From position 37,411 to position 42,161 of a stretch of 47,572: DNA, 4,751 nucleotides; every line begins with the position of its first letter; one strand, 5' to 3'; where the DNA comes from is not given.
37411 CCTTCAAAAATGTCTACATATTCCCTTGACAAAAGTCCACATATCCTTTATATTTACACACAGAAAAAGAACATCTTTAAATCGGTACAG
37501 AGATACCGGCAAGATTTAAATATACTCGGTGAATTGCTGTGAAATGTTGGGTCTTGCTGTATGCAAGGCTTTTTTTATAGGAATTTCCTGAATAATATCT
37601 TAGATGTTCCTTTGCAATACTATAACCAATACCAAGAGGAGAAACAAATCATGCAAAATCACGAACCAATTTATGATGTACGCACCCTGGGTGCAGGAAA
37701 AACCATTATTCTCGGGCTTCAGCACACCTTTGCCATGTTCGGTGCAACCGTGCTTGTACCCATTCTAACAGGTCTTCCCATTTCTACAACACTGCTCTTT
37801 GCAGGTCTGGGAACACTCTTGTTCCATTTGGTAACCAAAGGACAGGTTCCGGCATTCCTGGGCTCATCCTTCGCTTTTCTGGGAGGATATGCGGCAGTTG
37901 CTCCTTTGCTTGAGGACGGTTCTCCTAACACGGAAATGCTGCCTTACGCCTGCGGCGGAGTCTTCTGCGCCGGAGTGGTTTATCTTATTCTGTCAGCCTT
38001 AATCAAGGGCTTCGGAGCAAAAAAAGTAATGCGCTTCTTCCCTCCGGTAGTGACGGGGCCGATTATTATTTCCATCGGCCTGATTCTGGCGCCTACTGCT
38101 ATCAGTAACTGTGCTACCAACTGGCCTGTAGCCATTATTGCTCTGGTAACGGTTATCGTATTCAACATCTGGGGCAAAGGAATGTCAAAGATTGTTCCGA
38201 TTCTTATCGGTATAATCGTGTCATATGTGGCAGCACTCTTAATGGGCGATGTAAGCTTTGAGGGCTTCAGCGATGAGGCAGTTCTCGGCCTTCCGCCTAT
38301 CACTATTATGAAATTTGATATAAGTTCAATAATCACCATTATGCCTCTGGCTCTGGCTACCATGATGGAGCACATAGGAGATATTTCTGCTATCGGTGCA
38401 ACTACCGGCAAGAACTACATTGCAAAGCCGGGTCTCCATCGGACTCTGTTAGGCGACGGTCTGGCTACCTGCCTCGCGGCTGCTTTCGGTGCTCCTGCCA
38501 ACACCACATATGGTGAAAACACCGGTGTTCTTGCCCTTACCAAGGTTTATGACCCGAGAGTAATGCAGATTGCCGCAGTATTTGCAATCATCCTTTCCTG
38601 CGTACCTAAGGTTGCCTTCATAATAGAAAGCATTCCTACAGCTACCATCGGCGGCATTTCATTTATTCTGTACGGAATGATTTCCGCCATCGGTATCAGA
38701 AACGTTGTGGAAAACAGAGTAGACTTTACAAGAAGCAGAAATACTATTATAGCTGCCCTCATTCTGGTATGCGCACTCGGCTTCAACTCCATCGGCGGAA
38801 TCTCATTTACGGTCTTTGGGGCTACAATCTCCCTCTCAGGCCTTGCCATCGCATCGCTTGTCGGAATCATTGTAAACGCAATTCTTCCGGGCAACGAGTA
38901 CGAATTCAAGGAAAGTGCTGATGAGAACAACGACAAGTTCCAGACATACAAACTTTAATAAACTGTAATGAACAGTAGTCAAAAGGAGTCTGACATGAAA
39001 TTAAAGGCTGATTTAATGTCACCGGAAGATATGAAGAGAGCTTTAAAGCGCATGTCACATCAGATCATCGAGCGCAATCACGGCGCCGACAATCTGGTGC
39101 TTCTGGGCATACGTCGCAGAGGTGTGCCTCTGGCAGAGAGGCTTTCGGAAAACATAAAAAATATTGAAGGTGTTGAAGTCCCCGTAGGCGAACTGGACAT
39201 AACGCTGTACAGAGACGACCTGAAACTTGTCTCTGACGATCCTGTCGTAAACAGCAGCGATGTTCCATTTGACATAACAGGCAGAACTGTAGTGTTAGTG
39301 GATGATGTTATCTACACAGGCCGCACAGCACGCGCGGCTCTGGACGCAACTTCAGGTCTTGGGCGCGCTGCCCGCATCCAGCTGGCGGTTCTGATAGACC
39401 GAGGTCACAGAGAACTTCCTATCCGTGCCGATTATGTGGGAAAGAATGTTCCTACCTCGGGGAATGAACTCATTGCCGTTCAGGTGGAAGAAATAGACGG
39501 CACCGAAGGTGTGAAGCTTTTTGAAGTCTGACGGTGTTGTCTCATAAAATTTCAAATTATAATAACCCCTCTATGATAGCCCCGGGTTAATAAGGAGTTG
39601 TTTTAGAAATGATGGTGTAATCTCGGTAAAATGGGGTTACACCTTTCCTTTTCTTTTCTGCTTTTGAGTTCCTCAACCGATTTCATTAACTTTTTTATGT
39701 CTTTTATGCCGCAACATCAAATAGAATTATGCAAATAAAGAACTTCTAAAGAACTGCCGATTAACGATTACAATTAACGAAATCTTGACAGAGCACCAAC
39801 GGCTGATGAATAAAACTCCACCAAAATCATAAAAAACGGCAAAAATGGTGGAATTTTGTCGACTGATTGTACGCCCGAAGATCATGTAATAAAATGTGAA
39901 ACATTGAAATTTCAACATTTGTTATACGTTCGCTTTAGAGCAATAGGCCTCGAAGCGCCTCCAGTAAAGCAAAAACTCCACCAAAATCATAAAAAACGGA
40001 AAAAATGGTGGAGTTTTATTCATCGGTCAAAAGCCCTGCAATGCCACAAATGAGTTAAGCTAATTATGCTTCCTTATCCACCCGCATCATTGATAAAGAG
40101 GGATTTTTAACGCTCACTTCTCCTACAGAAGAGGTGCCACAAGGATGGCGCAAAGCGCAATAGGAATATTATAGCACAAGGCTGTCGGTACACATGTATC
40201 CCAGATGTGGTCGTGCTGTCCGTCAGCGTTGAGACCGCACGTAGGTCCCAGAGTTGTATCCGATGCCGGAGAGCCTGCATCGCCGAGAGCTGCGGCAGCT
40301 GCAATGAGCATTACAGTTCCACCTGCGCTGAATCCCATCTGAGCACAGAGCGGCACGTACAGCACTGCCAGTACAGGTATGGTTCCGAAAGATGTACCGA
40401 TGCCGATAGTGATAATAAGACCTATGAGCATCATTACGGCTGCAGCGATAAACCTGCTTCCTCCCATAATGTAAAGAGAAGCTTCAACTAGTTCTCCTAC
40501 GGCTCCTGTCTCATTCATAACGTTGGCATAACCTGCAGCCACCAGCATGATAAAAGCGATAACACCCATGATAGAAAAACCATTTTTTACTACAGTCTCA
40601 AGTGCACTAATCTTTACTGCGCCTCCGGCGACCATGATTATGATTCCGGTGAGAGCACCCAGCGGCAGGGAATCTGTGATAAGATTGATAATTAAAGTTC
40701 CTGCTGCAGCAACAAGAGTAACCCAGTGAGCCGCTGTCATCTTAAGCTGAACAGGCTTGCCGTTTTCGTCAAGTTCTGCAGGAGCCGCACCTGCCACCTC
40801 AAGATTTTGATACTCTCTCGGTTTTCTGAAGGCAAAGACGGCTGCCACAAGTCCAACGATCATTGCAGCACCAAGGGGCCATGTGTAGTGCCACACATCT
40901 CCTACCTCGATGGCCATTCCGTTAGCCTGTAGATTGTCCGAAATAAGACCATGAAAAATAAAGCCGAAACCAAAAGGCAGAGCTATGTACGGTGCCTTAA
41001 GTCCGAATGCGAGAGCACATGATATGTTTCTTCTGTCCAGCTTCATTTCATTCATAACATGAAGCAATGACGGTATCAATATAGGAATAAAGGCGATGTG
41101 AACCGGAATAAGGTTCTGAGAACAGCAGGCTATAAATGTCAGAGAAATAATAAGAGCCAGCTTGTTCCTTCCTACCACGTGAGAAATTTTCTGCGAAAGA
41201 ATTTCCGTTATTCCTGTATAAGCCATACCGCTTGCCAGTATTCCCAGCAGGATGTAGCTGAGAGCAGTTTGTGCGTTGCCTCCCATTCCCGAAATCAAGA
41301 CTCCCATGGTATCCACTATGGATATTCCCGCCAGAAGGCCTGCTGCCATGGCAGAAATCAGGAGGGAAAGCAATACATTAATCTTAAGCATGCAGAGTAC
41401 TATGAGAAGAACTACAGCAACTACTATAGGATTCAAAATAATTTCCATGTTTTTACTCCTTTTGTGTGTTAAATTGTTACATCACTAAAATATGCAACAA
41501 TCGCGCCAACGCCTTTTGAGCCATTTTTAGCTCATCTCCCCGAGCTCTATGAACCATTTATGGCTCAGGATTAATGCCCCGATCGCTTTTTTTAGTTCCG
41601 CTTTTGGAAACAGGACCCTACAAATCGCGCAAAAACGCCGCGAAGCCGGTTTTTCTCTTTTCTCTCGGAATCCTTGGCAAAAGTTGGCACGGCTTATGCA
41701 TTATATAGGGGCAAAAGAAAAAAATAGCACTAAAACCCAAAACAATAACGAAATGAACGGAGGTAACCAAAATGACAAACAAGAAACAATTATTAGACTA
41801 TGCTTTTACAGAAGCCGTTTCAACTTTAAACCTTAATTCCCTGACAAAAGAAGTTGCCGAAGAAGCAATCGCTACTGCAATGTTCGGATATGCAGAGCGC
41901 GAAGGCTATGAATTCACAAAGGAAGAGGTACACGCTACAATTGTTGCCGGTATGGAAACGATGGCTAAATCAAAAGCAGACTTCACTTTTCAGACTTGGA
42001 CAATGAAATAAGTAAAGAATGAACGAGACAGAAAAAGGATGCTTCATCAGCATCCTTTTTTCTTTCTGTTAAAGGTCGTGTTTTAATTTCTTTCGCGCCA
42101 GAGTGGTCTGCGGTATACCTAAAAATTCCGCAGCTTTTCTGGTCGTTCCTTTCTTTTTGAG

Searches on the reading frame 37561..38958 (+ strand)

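Call 12: search_protein_families(library=pfam, proteins=[window:37561-38958:+], max_evalue=0.001)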
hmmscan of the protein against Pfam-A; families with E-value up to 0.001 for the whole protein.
window:37561-38958:+ (465 aa): 1 family
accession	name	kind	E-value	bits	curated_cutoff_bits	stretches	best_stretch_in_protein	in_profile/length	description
PF00860.26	Xan_ur_permease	-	1.5e-86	291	27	1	47-407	2-382/389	Permease family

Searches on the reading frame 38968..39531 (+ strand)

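Call 12: search_protein_families(library=pfam, proteins=[window:38968-39531:+], max_evalue=0.001)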
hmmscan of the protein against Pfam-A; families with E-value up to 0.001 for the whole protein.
window:38968-39531:+ (187 aa): 3 families
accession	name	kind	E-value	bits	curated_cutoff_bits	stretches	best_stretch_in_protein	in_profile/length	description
PF00156.33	Pribosyltran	-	8.3e-23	80.9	26.3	1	22-169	11-149/158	Phosphoribosyl transferase domain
PF14681.12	UPRTase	-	7.8e-05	22.7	27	1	36-143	61-159/206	Uracil phosphoribosyltransferase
PF15609.12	PRTase_2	-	0.00068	19.7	28.8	0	105-149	119-163/188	Phosphoribosyl transferase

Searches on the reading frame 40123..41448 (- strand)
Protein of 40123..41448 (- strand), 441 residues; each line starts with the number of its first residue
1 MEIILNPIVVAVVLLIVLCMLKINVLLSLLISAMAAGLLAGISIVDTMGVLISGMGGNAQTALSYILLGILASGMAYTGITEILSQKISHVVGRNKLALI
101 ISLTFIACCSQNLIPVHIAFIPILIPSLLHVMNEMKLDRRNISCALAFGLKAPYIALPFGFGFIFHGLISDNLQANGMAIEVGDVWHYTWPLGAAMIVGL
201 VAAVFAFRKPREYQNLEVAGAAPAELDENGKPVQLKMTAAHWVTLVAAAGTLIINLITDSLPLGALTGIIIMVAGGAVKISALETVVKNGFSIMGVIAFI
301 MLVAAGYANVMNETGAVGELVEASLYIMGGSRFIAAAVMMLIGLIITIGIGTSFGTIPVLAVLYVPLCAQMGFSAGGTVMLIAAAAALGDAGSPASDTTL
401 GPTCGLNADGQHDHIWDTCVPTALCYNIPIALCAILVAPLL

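Call 12: search_protein_families(library=pfam, proteins=[window:40123-41448:-], max_evalue=0.001)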
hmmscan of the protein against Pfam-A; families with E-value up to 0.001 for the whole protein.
window:40123-41448:- (441 aa): 4 families
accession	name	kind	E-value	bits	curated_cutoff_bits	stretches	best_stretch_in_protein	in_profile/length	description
PF03553.21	Na_H_antiporter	-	2.7e-55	188.2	23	1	147-432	3-300/303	Na+/H+ antiporter family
PF13726.12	Na_H_antiport_2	-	1.2e-22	80.3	29.8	1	6-91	1-86/87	Na+-H+ antiporter family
PF03600.22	CitMHS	-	4.1e-09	36.4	31.9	1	20-252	5-210/336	Citrate transporter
PF02447.22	GntP_permease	-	1.9e-06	27.4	22.5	1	7-158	5-155/440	GntP family permease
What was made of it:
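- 40123..41448 (-): Second NhaC/YuiF-type transporter gene, 441 aa; predicted target. PF03553 and PF13726 (call 12).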

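Call 56: search_protein_families(library=ncbifam, proteins=[window:40123-41448:-], max_evalue=0.001)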
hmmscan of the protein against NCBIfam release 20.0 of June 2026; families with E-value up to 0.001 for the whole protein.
window:40123-41448:- (441 aa): 4 families
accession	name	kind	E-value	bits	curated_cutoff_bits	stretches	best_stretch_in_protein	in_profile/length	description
NF037994.1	DcuC_1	equivalog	2.6e-05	23.2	100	1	266-436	13-179/389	C4-dicarboxylate transporter DcuC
NF052307.1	ArgOrthExpArcD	equivalog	9.8e-05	21.4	650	1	293-436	80-221/469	arginine/ornithine antiporter ArcD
NF007332.0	PRK09821.1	equivalog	0.0003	19.8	524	1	9-126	12-127/454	GntP family transporter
NF007781.0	PRK10472.1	equivalog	0.00097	18.1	625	1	9-119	11-123/446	gluconate transporter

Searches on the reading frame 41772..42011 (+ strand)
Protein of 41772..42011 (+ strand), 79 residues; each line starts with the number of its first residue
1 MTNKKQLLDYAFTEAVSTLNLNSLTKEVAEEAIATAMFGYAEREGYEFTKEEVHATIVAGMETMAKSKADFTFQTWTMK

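Call 22: search_protein_families(library=pfam, proteins=[window:41772-42011:+], max_evalue=0.001)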
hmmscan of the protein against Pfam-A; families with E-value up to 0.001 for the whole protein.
window:41772-42011:+ (79 aa): 0 families

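Call 56: search_protein_families(library=ncbifam, proteins=[window:41772-42011:+], max_evalue=0.001)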
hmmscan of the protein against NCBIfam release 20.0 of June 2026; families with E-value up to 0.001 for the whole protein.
window:41772-42011:+ (79 aa): 0 families
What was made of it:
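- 41772..42011 (+): Conserved 79-aa ORF of unknown function, modelled as a three-helix bundle; predicted sigma-54-dependent target. No Pfam or NCBIfam hit (calls 22, 56).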

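Call 82: find_homologous_proteins(query=window:41772-42011:+, max_evalue=0.001)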
Query window:41772-42011:+ (79 aa): 66 proteins with E <= 0.001 among 67 candidates.
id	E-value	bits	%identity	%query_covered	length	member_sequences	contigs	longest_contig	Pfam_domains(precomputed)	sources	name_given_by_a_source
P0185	6.1e-42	158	99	100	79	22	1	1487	-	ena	-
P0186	2.2e-38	146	87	100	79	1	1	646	-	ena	-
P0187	1.9e-37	143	86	100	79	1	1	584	-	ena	-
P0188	2.1e-37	143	86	100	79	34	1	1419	-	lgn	-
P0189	7.6e-37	142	86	100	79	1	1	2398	-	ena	-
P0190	1.0e-36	141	86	100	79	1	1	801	-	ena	-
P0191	1.1e-36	141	86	100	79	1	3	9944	-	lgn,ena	-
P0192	1.4e-36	141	86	100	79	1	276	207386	-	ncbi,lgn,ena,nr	ncbi:MAG: hypothetical protein MR908_10140 [Firmicutes bacterium]|nr:hypothetical protein [Bacillota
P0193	1.8e-36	140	85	100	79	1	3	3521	-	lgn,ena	-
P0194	2.0e-36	140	86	100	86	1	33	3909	-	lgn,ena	-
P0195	2.0e-36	140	86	100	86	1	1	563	-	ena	-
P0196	2.6e-36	140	85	100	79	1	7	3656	-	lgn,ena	-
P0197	3.2e-36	140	85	100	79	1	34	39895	-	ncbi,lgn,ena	-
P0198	3.2e-36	140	85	100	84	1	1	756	-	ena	-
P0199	3.4e-36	139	84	100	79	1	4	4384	-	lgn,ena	-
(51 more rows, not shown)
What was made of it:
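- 41772..42011 (+): 66 homologues, all named 'hypothetical' (call 82).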

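Call 90: predict_structure(alignment_id=A4)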
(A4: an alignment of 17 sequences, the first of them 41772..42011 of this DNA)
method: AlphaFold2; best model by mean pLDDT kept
length: 79 residues; sequences in the alignment: 17
mean_pLDDT: 80.7   pTM: 0.71
mean pLDDT of the five models: 80.7, 80.7, 80.7, 78.7, 76.6
residues with pLDDT >= 90: 37; 70-90: 26; 50-70: 7; < 50: 9
segments of 3 or more residues with pLDDT < 50: 72-79
pLDDT, mean of each block of 10 residues (from residue 1): 84 87 80 94 92 92 71 42
secondary structure, 60 per line:
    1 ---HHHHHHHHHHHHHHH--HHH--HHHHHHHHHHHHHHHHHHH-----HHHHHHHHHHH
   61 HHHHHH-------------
elements in order: H4-18 H26-44 H50-66

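Call 92: fold_search(model_id=the predicted structure, library=pdb)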
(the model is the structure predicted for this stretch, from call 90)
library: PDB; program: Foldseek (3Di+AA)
matches with E <= 10: 187; with E <= 0.001: 0
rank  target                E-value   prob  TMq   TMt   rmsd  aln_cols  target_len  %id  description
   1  6o6o_B                1.0e+00  0.20  0.35  0.18   8.1        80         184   19  Structure of the regulator FasR from Mycobacterium tuberculosis (released 2020-03-11)
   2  4l3u                  1.4e+00  0.38  0.42  0.30   5.2        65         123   23  Crystal structure of a DUF3571 family protein (ABAYE3784) from Acinetobacter baumannii AYE at 1.95 A resolution (released 2013-07-31)
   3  6z3m_I                2.0e+00  0.15  0.31  0.34   7.9        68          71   16  Repulsive Guidance Molecule B (RGMB) in complex with Growth Differentiation Factor 5 (GDF5) and Neogenin 1 (NEO1). (released 2020-07-01)
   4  8eb7_E                2.3e+00  0.16  0.31  0.18   8.3        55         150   18  Cryo-EM structure of the in-situ gp4-gp10-gp9N from bacteriophage P22 (released 2023-09-06)
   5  1jud                  2.4e+00  0.20  0.33  0.13   6.6        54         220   13  L-2-HALOACID DEHALOGENASE (released 1996-12-07)
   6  6z3j_D                2.7e+00  0.11  0.31  0.32   9.1        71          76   15  Repulsive Guidance Molecule B (RGMB) in complex with Growth Differentiation Factor 5 (GDF5) (crystal form 1) (released 2020-07-01)
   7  4cf3_B                2.9e+00  0.15  0.33  0.12   7.5        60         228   17  Mutagenesis of a Rhodobacteraceae L-haloacid dehalogenase (released 2014-11-26)
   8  1s8o                  3.1e+00  0.15  0.44  0.08   9.0        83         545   16  Human soluble Epoxide Hydrolase (released 2004-04-27)
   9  7ml4_M                3.1e+00  0.13  0.34  0.13  12.9        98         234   12  RNA polymerase II initially transcribing complex (ITC) (released 2022-02-02)
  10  7ctf_A                3.3e+00  0.41  0.51  0.41   3.1        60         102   13  Human origin recognition complex 1-5 State II (released 2021-01-06)
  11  8j56_F                3.5e+00  0.23  0.44  0.25   3.9        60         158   17  Crystal structure of the FlhDC complex from Cupriavidus necator (released 2024-02-28)
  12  5akk                  3.5e+00  0.20  0.42  0.08   3.9        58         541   17  ligand complex structure of soluble epoxide hydrolase (released 2015-05-13)
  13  9jm7_B                3.5e+00  0.14  0.35  0.39   5.5        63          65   11  Crystal structure of de novo designed light-responsive heterodimer 2 (LRD-2) (released 2025-08-27)
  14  4v4k_Y                3.7e+00  0.13  0.32  0.19   8.0        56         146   18  Bacteriophage P22 Portal Protein bound to middle Tail Factor GP4. This file contain the second biological assembly (released 2014-07-09)
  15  1vj5                  3.9e+00  0.18  0.44  0.08   4.1        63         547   19  Human soluble Epoxide Hydrolase- N-cyclohexyl-N'-(4-iodophenyl)urea complex (released 2004-04-27)
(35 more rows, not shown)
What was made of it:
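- Tried and rejected: Foldseek found nothing significant (call 92).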
